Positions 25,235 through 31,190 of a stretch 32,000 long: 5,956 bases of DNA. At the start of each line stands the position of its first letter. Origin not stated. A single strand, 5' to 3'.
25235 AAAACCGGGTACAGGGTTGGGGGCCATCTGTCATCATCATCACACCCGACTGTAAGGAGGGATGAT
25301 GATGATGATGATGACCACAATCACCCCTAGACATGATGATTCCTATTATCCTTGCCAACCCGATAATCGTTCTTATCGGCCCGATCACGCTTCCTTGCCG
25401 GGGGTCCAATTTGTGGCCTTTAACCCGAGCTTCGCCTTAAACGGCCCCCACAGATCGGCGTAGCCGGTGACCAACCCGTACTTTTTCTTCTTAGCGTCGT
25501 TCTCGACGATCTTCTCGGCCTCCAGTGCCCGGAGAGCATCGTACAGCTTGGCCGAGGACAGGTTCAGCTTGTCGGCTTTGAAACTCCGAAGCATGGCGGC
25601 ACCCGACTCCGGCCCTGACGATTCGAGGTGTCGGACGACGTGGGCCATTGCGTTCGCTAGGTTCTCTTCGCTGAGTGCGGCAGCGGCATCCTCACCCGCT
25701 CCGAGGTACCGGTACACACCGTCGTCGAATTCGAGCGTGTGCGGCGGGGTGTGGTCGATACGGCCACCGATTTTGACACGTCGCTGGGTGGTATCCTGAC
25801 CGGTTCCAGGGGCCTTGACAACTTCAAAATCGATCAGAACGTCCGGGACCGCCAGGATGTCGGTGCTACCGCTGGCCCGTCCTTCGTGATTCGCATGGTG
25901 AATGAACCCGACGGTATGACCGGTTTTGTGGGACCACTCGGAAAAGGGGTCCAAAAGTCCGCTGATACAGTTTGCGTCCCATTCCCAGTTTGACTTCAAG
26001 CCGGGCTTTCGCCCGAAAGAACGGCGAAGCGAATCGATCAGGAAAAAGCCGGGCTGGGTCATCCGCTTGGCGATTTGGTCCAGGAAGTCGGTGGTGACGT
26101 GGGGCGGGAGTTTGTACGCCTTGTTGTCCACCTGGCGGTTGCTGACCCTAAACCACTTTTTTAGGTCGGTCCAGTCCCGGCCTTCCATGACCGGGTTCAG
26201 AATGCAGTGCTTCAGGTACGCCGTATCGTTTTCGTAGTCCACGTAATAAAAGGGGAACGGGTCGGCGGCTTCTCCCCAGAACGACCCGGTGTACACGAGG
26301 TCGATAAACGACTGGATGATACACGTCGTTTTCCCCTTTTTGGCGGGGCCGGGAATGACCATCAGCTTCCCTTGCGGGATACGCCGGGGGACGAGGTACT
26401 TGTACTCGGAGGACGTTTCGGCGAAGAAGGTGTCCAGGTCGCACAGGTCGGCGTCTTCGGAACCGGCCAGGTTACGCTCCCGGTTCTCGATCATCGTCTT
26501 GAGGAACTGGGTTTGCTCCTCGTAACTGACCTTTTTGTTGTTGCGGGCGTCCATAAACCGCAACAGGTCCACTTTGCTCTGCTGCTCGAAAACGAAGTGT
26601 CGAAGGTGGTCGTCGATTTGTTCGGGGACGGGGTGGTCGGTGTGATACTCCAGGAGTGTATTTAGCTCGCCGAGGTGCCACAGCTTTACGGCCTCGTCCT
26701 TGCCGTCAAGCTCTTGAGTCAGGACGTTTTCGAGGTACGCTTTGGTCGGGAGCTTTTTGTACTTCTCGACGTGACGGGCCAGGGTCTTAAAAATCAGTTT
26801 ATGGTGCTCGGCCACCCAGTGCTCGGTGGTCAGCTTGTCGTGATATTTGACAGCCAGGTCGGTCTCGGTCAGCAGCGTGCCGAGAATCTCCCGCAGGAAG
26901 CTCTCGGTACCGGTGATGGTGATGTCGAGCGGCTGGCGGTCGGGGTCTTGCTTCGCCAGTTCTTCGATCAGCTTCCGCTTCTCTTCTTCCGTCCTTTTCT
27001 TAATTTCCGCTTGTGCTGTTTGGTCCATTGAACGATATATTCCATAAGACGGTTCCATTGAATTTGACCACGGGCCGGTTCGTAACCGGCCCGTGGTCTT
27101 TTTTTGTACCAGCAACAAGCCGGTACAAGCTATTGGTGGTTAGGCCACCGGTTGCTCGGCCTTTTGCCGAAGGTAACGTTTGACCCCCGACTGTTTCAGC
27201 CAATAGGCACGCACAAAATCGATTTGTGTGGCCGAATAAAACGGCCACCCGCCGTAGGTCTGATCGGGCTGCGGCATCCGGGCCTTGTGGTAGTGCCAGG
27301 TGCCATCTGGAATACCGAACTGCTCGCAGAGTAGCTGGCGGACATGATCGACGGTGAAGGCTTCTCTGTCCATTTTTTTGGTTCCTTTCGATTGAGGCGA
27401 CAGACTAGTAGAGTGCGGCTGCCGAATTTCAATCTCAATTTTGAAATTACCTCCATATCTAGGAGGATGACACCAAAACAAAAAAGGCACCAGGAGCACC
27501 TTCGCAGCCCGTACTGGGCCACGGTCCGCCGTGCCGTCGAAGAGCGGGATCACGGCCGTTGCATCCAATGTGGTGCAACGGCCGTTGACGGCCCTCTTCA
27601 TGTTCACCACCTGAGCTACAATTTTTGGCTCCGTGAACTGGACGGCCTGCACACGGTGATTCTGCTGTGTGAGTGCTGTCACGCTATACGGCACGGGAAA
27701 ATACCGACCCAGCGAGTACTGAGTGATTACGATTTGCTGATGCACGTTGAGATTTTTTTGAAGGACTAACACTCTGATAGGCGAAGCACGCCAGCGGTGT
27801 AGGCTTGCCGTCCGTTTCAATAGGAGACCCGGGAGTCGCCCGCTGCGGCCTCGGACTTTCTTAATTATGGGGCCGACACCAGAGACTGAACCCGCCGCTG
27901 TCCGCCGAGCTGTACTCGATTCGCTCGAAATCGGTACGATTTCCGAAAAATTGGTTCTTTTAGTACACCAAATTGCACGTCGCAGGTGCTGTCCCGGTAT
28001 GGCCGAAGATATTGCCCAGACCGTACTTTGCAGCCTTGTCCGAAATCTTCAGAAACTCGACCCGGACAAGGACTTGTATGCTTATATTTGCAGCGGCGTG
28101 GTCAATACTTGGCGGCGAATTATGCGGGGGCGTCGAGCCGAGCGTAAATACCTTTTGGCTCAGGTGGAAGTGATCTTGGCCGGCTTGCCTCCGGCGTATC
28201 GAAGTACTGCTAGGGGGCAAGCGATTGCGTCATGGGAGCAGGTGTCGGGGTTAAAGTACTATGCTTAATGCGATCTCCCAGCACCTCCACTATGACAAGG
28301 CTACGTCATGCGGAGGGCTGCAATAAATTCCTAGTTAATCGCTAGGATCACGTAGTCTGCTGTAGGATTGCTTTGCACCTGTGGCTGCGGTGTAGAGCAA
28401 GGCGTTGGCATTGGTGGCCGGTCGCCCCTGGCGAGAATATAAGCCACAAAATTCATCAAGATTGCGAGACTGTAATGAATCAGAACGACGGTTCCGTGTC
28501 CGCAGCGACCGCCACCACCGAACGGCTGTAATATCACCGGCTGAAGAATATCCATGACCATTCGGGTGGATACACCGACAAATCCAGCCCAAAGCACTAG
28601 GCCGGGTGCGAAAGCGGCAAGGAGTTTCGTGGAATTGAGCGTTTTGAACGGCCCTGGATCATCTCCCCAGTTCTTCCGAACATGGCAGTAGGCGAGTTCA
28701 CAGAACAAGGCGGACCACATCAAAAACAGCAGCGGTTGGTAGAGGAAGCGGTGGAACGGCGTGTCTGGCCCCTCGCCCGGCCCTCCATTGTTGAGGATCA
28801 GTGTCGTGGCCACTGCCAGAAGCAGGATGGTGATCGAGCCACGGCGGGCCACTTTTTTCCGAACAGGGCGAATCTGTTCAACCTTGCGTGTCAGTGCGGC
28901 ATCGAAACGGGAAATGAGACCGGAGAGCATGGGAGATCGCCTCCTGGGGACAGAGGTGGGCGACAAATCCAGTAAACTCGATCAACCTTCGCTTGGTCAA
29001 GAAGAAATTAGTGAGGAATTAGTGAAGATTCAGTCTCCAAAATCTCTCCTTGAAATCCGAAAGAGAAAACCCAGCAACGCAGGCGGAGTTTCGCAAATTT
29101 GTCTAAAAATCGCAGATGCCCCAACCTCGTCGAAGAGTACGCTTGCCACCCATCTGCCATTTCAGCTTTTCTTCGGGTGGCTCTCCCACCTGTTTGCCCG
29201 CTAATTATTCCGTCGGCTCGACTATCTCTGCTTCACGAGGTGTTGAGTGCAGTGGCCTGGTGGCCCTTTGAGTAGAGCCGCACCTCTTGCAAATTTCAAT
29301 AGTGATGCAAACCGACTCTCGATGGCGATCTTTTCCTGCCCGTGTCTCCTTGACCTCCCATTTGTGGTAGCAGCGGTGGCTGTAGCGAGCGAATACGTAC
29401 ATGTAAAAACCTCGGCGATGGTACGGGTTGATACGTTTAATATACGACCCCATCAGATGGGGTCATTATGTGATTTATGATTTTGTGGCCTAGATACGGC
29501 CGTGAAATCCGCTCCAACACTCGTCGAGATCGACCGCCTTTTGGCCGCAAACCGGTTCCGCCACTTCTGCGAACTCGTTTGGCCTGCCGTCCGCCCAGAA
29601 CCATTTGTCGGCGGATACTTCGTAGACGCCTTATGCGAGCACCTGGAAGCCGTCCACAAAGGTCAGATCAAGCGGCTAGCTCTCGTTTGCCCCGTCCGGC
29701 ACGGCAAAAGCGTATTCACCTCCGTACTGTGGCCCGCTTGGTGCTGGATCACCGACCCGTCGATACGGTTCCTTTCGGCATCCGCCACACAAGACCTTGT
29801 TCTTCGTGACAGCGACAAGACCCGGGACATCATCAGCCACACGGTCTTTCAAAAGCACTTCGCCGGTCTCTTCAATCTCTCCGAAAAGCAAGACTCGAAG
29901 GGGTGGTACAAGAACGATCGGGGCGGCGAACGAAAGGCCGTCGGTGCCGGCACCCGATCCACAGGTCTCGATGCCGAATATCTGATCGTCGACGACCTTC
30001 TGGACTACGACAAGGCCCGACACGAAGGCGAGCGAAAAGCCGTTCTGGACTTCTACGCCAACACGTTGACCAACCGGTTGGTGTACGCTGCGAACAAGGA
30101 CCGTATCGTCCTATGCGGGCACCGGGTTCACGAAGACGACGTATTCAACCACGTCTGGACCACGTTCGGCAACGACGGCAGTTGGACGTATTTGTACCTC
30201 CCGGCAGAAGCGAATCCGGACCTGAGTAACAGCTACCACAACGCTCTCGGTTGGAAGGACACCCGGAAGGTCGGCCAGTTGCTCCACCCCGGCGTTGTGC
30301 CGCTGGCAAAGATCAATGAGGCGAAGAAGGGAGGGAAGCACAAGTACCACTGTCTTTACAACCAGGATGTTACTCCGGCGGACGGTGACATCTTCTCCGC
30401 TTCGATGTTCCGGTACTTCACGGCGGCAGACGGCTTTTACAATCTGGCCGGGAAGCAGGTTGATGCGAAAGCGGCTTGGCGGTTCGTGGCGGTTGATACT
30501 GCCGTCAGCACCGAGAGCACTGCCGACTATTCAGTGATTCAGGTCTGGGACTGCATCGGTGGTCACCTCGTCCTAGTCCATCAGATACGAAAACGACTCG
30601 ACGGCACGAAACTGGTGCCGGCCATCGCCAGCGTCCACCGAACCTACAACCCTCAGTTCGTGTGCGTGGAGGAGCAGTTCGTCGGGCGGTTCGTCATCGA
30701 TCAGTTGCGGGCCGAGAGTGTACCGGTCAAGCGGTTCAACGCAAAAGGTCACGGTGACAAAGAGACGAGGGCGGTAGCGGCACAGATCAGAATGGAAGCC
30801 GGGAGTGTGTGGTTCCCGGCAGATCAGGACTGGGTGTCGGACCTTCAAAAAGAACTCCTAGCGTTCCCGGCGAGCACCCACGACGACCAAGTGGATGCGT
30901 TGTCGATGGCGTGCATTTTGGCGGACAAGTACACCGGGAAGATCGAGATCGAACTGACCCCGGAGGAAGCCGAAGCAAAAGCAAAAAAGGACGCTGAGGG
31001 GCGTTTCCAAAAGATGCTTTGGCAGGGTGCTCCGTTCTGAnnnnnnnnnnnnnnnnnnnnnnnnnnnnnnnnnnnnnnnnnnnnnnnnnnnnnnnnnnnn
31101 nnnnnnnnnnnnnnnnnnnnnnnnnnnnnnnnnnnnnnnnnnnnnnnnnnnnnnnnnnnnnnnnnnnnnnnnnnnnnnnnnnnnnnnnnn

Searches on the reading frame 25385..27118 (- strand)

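Call 65: search_protein_families(library=pfam, proteins=[window:25385-27118:-], max_evalue=0.001)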
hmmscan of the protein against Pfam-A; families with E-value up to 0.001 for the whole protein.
window:25385-27118:- (577 aa): 2 families
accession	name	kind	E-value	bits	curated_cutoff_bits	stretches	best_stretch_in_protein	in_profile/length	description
PF13481.12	AAA_25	-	2.5e-11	44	27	1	232-413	15-194/195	AAA domain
PF00772.26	DnaB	-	0.00017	22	23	1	77-123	11-57/103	DnaB-like helicase N terminal domain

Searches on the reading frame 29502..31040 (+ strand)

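Call 65: search_protein_families(library=pfam, proteins=[window:29502-31040:+], max_evalue=0.001)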
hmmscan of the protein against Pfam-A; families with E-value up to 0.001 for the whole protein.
window:29502-31040:+ (512 aa): 1 family
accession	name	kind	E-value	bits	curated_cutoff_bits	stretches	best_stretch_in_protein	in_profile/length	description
PF17289.8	Terminase_6C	-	4.2e-12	46.8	22.6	1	330-471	2-152/155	Terminase RNaseH-like domain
